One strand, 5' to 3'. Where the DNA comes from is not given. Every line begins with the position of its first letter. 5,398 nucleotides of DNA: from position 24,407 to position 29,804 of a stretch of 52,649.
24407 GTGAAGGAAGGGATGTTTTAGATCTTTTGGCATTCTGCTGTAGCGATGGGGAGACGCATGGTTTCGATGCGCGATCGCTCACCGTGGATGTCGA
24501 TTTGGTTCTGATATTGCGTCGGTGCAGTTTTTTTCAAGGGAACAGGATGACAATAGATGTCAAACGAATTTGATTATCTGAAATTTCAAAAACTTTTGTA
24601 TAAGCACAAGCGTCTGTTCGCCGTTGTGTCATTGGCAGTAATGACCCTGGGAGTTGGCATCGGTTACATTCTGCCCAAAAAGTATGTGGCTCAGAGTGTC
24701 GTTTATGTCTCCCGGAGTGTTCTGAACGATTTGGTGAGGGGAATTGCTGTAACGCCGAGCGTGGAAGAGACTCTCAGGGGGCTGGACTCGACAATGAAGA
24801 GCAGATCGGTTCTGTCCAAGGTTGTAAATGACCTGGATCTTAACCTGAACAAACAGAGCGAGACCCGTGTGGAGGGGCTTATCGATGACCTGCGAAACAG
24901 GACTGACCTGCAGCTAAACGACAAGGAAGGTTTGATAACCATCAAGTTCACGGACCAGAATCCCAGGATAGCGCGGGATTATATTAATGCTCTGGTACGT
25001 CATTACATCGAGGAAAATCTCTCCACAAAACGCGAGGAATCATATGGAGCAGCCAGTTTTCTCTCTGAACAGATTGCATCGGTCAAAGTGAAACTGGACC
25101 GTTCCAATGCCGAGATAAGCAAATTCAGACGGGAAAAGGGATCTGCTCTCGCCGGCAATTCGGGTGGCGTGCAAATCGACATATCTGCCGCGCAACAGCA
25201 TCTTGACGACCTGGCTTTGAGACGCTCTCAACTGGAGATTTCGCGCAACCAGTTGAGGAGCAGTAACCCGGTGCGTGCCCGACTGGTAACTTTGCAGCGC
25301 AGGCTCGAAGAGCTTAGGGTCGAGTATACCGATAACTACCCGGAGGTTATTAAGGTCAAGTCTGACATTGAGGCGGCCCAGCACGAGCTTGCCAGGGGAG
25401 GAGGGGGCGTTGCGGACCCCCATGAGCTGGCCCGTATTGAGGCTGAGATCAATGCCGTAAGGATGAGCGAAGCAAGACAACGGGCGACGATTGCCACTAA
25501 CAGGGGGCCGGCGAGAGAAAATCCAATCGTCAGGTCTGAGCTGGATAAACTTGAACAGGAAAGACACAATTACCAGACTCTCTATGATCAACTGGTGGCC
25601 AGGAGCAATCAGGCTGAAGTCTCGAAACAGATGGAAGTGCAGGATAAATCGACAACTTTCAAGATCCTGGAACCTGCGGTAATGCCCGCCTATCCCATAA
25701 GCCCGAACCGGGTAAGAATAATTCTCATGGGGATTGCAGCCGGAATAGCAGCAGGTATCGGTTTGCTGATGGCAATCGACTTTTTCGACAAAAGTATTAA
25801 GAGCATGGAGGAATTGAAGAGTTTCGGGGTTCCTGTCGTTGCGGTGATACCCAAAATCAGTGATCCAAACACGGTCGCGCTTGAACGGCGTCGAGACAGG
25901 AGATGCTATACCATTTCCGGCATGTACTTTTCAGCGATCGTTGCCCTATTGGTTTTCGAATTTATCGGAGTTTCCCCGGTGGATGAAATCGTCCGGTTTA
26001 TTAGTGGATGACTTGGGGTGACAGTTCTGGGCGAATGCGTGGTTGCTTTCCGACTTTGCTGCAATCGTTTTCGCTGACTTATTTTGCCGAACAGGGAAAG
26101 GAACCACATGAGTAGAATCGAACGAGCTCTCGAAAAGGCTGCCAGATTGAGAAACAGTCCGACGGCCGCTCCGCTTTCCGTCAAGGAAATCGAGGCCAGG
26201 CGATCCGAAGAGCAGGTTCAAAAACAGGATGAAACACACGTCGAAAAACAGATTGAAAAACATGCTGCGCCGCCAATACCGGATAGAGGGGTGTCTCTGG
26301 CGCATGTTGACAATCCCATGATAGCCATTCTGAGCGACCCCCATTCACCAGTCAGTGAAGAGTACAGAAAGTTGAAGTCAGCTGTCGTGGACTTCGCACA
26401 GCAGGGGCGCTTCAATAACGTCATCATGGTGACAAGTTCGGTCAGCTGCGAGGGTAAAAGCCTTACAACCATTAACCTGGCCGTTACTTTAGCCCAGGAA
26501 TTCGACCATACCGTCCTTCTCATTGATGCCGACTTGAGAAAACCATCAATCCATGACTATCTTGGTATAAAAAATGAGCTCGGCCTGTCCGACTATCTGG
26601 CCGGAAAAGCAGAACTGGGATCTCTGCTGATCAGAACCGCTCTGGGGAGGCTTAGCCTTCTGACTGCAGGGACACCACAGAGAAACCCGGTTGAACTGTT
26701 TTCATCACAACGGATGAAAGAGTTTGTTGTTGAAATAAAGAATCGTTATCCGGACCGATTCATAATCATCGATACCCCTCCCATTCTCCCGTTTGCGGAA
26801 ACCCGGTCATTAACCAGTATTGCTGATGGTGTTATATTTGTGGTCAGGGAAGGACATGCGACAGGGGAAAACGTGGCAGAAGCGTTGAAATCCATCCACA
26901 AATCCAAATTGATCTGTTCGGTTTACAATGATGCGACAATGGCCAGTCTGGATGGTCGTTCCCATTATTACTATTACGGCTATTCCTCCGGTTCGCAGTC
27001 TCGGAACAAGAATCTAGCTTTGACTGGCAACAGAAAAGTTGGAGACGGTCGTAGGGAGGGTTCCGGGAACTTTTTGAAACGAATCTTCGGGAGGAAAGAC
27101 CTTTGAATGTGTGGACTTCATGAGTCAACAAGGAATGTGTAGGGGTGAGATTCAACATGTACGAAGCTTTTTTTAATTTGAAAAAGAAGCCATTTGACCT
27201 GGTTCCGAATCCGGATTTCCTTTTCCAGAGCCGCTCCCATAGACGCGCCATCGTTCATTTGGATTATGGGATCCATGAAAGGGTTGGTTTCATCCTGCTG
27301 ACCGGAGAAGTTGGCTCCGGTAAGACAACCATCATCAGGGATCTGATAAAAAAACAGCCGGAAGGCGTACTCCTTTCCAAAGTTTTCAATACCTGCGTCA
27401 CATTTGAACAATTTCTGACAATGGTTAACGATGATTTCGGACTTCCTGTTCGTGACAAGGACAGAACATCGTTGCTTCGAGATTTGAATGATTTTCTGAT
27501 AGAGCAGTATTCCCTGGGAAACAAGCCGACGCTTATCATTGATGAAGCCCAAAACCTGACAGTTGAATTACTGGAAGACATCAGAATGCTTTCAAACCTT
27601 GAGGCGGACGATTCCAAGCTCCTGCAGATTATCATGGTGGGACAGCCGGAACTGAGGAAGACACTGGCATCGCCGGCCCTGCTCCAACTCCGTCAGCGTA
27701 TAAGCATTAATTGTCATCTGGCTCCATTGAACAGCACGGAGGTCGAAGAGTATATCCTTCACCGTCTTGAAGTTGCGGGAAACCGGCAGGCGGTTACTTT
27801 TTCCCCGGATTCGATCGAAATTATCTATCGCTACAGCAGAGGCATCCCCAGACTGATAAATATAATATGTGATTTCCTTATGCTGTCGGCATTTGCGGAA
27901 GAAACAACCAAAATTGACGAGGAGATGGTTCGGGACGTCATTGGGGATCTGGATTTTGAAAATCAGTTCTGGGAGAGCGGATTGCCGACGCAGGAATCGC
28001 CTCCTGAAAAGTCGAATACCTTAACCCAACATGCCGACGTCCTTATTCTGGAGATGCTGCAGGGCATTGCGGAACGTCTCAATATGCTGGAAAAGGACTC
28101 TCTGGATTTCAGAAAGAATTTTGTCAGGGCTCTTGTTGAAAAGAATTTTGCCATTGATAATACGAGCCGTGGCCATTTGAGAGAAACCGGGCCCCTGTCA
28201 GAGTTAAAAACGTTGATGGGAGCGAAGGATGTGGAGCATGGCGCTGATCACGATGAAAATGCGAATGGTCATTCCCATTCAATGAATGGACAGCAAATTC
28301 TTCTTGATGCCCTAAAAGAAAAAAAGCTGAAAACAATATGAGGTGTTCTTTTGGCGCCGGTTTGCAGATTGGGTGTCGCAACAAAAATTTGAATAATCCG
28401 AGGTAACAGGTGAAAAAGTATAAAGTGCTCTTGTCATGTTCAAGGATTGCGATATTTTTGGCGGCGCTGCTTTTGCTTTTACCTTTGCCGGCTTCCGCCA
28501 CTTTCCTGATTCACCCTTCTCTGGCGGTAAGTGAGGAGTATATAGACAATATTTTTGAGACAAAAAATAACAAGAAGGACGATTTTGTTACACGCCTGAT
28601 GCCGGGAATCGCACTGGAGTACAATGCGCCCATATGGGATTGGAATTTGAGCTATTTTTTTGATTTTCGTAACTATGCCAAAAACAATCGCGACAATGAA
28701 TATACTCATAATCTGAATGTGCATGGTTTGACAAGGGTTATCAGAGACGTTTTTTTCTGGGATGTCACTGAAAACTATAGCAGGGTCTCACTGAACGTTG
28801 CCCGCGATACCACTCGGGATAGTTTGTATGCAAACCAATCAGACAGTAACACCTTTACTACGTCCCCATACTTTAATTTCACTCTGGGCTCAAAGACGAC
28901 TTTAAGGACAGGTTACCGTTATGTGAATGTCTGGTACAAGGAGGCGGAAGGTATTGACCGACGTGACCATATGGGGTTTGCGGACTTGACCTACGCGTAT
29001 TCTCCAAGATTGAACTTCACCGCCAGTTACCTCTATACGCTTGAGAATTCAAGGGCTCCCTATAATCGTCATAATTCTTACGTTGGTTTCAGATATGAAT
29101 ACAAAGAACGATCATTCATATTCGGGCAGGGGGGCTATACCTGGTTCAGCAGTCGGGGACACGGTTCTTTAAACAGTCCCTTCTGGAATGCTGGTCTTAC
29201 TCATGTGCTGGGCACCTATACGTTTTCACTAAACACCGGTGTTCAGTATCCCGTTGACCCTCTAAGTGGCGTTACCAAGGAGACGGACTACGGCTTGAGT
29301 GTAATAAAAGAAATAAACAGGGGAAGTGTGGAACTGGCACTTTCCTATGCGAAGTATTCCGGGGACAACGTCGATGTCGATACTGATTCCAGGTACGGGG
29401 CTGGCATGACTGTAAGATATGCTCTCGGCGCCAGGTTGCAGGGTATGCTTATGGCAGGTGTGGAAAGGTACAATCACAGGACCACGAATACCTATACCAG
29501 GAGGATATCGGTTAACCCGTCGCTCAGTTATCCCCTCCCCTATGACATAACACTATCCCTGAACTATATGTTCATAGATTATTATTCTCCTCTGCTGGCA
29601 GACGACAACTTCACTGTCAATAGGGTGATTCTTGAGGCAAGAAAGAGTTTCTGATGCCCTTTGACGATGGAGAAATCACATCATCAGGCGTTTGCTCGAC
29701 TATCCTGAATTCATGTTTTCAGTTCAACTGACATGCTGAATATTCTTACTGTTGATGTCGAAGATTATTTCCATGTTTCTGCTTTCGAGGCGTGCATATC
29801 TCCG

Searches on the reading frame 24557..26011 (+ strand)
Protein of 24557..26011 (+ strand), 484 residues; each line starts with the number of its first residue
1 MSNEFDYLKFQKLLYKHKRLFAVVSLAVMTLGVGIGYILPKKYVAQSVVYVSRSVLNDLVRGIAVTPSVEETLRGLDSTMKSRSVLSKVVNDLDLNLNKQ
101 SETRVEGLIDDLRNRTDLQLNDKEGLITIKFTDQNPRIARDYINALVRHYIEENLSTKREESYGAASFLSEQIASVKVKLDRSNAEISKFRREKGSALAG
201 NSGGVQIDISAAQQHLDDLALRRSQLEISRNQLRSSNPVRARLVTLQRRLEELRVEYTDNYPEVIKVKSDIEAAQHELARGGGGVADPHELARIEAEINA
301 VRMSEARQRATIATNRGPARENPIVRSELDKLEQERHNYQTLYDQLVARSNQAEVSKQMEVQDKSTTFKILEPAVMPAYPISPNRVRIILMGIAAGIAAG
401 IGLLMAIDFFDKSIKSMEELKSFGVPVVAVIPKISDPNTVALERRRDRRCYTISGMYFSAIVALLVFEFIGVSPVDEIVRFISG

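Call 43: search_protein_families(library=pfam, proteins=[window:24557-26011:+])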
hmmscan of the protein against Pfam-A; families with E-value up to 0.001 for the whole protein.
window:24557-26011:+ (484 aa): 3 families
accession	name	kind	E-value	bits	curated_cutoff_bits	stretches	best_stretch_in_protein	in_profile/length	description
PF02706.20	Wzz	-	3.2e-07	31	25.5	1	3-93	1-91/91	Chain length determinant protein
PF13807.11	GNVR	-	5.3e-07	29.9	27.7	1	329-405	7-78/82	G-rich domain on putative tyrosine kinase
PF23735.1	KIF9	-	0.00041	21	31.9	0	208-278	47-116/140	Kinesin-like protein KIF9 domain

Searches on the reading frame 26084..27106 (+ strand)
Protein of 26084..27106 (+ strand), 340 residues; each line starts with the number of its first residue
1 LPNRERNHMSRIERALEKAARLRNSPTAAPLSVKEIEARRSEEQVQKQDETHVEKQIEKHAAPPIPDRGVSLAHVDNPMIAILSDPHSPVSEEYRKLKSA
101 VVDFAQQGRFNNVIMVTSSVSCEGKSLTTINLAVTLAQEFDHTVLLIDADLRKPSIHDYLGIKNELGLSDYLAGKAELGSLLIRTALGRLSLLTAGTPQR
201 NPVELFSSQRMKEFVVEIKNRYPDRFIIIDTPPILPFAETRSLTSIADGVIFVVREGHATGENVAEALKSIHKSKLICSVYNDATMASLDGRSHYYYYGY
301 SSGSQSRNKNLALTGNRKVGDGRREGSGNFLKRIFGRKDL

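Call 43: search_protein_families(library=pfam, proteins=[window:26084-27106:+])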
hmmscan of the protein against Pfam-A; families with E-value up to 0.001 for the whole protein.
window:26084-27106:+ (340 aa): 3 families
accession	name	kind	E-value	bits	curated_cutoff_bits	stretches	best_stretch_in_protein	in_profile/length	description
PF13614.12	AAA_31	-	4e-09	37.1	27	1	114-273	4-166/177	AAA domain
PF10609.15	ParA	-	5.2e-07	29.8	27.1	1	111-166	3-57/246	NUBPL iron-transfer P-loop NTPase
PF01656.29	CbiA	-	1.1e-06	29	25.4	1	114-225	1-72/125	CobQ/CobB/MinD/ParA nucleotide binding domain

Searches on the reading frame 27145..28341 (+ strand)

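Call 43: search_protein_families(library=pfam, proteins=[window:27145-28341:+])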
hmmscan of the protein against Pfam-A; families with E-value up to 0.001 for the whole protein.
window:27145-28341:+ (398 aa): 4 families
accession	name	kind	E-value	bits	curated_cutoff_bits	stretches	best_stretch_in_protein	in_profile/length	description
PF13401.12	AAA_22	-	1e-27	97.4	27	1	47-174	5-130/130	AAA domain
PF13191.12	AAA_16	-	4.8e-06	27.6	32.6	1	45-154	22-160/167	AAA ATPase domain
PF13173.12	AAA_14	-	7e-05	23.3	27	1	50-166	5-97/129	AAA domain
PF13245.12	AAA_19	-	0.00039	21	25.1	0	49-166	13-124/134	AAA domain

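Call 55: search_protein_families(library=ncbifam, proteins=[window:27145-28341:+])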
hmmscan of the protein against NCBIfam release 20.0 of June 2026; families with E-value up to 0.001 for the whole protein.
window:27145-28341:+ (398 aa): 2 families
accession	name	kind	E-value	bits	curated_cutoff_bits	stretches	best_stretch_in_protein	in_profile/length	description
TIGR03015.1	pepcterm_ATPase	hypoth_equivalog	9.1e-121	402.4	324.5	1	5-272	1-269/269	XrtA/PEP-CTERM system-associated ATPase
NF041000.1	ATPase_ComGA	equivalog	0.0006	18.9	300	0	42-70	123-151/267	competence type IV pilus ATPase ComGA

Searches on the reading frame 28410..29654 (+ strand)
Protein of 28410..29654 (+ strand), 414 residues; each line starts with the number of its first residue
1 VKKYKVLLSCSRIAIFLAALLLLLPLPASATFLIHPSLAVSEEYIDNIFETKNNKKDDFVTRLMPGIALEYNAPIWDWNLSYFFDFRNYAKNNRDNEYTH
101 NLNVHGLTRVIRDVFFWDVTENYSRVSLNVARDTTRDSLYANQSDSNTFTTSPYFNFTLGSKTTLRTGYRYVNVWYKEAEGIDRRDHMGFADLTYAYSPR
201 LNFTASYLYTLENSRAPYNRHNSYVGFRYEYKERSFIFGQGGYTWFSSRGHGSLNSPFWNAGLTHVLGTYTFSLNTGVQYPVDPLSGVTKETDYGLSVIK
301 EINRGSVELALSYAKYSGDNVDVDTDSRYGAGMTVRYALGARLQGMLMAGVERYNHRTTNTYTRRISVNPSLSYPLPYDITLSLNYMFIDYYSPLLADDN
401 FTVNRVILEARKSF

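Call 43: search_protein_families(library=pfam, proteins=[window:28410-29654:+])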
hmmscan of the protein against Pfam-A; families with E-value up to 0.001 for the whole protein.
window:28410-29654:+ (414 aa): 1 family
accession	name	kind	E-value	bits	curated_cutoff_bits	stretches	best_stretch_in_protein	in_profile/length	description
PF10082.15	BBP2_2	-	4e-05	23.1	23.7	0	31-106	12-86/378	Putative beta-barrel porin 2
